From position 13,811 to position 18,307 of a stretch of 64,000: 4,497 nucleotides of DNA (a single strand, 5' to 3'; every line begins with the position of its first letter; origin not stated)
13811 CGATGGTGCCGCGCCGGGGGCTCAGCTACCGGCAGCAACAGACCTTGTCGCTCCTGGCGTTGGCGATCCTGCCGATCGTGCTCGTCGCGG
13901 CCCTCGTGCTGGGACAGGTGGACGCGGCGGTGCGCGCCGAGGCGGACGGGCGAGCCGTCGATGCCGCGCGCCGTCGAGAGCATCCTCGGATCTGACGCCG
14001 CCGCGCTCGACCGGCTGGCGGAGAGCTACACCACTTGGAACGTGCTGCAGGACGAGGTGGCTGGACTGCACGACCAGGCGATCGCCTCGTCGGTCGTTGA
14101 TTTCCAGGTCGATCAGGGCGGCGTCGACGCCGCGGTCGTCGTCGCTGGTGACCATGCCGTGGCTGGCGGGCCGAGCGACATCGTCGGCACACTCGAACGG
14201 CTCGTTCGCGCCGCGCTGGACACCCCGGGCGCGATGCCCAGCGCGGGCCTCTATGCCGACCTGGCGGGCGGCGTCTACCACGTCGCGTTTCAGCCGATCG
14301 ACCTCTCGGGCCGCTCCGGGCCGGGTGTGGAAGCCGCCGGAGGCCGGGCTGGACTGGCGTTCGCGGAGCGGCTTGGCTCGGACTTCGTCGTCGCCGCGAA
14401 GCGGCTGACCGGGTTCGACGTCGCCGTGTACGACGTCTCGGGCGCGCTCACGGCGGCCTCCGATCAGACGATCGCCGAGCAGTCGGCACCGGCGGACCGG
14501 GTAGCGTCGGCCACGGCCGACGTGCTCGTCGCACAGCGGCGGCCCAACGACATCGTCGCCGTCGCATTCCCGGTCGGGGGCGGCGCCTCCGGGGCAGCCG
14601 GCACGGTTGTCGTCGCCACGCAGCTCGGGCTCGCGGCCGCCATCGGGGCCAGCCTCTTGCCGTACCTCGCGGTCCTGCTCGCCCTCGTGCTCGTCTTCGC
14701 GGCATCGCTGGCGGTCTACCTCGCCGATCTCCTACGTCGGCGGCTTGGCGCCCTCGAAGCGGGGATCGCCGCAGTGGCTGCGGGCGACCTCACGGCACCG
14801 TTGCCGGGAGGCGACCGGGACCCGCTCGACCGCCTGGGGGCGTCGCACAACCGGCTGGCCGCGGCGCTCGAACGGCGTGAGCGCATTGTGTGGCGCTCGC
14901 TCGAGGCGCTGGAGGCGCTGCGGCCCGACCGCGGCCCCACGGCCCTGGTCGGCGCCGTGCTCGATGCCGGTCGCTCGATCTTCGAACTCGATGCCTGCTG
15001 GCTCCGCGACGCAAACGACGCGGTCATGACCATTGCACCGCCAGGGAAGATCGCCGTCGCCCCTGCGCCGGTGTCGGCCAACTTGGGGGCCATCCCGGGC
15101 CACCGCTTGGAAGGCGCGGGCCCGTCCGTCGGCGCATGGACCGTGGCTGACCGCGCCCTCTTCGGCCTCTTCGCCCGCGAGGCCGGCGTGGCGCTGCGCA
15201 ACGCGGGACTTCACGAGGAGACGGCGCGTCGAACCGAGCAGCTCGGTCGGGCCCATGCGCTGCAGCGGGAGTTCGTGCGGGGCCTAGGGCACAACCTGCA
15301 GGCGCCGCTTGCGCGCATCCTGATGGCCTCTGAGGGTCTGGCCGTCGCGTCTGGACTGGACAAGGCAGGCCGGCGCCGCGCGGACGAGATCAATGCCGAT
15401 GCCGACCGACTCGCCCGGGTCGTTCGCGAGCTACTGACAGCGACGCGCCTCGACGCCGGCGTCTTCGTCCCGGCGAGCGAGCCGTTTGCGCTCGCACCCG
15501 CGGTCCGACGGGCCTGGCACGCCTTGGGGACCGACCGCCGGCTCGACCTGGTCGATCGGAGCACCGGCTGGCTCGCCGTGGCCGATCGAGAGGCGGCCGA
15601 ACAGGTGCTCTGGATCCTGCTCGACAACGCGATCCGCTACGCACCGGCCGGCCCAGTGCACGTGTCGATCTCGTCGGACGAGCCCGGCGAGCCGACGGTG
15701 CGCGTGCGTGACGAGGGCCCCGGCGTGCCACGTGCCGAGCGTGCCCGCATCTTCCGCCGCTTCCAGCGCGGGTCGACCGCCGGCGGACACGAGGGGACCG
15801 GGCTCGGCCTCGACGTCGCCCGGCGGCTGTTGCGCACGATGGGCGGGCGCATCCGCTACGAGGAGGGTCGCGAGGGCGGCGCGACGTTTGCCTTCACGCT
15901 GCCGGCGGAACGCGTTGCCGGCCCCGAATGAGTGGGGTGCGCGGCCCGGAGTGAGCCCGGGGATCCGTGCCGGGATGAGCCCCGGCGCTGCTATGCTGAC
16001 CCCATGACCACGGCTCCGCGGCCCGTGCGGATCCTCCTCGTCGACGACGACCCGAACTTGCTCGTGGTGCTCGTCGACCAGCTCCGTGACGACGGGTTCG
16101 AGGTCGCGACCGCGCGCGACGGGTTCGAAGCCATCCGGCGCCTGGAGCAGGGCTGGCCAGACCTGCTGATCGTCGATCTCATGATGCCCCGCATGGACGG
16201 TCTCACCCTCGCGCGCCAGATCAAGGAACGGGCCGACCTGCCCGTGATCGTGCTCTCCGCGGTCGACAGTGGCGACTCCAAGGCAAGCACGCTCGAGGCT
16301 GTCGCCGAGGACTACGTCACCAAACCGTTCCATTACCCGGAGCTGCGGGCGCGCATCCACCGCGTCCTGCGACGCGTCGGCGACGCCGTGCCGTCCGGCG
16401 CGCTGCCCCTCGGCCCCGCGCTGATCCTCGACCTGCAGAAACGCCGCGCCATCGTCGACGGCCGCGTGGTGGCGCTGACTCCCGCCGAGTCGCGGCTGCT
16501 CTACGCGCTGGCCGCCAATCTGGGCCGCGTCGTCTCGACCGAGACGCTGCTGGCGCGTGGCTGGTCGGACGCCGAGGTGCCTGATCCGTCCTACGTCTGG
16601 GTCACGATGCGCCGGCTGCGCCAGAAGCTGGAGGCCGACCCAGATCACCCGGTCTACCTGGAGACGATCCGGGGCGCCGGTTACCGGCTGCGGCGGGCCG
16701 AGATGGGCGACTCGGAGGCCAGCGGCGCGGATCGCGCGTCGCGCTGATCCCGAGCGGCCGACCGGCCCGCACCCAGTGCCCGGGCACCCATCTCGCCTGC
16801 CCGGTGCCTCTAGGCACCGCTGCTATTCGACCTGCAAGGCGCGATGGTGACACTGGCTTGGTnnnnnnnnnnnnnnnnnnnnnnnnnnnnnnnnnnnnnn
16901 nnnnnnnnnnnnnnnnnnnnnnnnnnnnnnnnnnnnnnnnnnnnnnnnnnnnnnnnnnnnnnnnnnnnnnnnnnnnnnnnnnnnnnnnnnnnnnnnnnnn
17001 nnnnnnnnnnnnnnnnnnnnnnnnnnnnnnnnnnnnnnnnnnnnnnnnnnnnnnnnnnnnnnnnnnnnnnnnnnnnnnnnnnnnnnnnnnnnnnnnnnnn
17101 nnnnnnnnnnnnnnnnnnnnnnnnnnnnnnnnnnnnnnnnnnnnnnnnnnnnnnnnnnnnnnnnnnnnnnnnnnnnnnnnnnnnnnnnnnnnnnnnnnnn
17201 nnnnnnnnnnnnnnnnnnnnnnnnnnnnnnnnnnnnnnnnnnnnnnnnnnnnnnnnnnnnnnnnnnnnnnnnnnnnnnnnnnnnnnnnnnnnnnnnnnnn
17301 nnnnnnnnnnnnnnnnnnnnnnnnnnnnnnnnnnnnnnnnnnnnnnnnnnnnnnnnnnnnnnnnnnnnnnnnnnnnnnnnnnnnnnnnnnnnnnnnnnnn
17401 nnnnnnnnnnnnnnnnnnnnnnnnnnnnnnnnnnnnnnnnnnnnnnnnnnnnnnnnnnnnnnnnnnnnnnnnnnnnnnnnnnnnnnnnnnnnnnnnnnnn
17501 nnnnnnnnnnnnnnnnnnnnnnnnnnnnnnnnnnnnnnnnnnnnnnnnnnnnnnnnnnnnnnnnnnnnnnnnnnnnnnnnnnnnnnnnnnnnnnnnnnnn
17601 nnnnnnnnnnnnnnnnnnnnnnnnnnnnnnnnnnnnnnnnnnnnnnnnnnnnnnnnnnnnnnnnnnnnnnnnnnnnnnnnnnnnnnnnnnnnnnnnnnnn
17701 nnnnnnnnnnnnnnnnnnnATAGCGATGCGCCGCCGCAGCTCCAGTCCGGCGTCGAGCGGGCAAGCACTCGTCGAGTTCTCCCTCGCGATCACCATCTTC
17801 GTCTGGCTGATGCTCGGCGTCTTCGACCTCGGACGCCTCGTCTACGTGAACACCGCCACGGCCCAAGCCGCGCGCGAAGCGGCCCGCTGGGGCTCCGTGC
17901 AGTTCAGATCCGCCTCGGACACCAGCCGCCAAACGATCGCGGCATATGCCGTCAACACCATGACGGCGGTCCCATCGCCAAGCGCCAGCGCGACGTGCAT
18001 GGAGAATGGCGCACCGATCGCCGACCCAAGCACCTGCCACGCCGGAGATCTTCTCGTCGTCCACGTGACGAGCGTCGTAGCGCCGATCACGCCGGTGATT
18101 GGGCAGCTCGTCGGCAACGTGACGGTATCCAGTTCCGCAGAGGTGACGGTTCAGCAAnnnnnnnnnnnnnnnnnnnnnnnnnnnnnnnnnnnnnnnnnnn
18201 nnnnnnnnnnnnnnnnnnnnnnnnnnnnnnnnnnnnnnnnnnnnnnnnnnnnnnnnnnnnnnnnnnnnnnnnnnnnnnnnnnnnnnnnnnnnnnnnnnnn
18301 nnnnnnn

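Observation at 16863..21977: Two tandem TadE-TadE-TadG pilus-tip cassettes with no pilus machinery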

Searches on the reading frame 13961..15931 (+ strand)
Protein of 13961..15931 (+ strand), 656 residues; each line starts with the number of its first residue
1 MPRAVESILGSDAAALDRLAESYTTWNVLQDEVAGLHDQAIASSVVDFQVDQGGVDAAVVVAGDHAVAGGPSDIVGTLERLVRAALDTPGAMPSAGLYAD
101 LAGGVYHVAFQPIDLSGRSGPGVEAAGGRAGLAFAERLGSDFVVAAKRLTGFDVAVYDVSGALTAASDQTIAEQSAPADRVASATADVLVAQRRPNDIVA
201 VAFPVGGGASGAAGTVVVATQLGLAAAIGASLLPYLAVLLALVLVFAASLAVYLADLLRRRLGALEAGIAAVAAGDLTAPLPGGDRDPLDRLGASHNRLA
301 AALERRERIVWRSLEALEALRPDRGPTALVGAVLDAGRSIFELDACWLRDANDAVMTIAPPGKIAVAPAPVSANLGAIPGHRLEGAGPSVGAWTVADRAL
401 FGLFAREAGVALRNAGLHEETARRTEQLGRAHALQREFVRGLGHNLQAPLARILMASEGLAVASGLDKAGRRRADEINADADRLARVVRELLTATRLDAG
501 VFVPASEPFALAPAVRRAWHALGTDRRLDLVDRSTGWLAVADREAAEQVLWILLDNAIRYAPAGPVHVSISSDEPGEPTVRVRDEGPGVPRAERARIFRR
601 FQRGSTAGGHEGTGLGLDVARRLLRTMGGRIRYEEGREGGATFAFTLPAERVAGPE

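Call 6: search_protein_families(library=pfam, proteins=[window:13961-15931:+], max_evalue=0.001)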
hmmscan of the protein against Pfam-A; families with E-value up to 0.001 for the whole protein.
window:13961-15931:+ (656 aa): 4 families
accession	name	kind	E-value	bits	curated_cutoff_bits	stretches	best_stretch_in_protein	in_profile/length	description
PF02518.31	HATPase_c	-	2.4e-28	99.2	26.4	1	542-650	2-110/111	Histidine kinase-, DNA gyrase B-, and HSP90-like ATPase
PF00672.30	HAMP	-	4.6e-08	33.7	25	1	255-304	3-52/53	HAMP domain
PF00512.31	HisKA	-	5e-08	33.3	26.9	1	435-500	2-66/66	His Kinase A (phospho-acceptor) domain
PF05228.19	CHASE4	-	0.00012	22.7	26.2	1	9-156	2-139/140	CHASE4 domain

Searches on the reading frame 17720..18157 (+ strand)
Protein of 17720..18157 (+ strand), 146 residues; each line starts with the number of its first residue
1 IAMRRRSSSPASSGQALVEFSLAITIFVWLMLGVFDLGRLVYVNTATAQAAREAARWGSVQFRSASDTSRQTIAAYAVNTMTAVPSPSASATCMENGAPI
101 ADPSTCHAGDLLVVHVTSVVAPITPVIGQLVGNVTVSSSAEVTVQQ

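Call 4: search_protein_families(library=pfam, proteins=[window:17720-18157:+], max_evalue=0.01)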
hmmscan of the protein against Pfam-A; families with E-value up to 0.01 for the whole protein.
window:17720-18157:+ (146 aa): 2 families
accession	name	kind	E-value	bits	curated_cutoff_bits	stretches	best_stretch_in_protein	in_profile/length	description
PF07811.17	TadE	-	1.4e-11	44.7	22.9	1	14-56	1-43/43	TadE-like protein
PF13400.11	Tad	-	0.0051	17.5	22.3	0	14-56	1-42/47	Putative Flp pilus-assembly TadE/G-like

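Call 63: search_protein_families(library=ncbifam, proteins=[window:17726-18157:+], max_evalue=0.01)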
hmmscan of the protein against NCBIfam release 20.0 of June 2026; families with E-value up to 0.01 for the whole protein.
window:17726-18157:+ (144 aa): 0 families
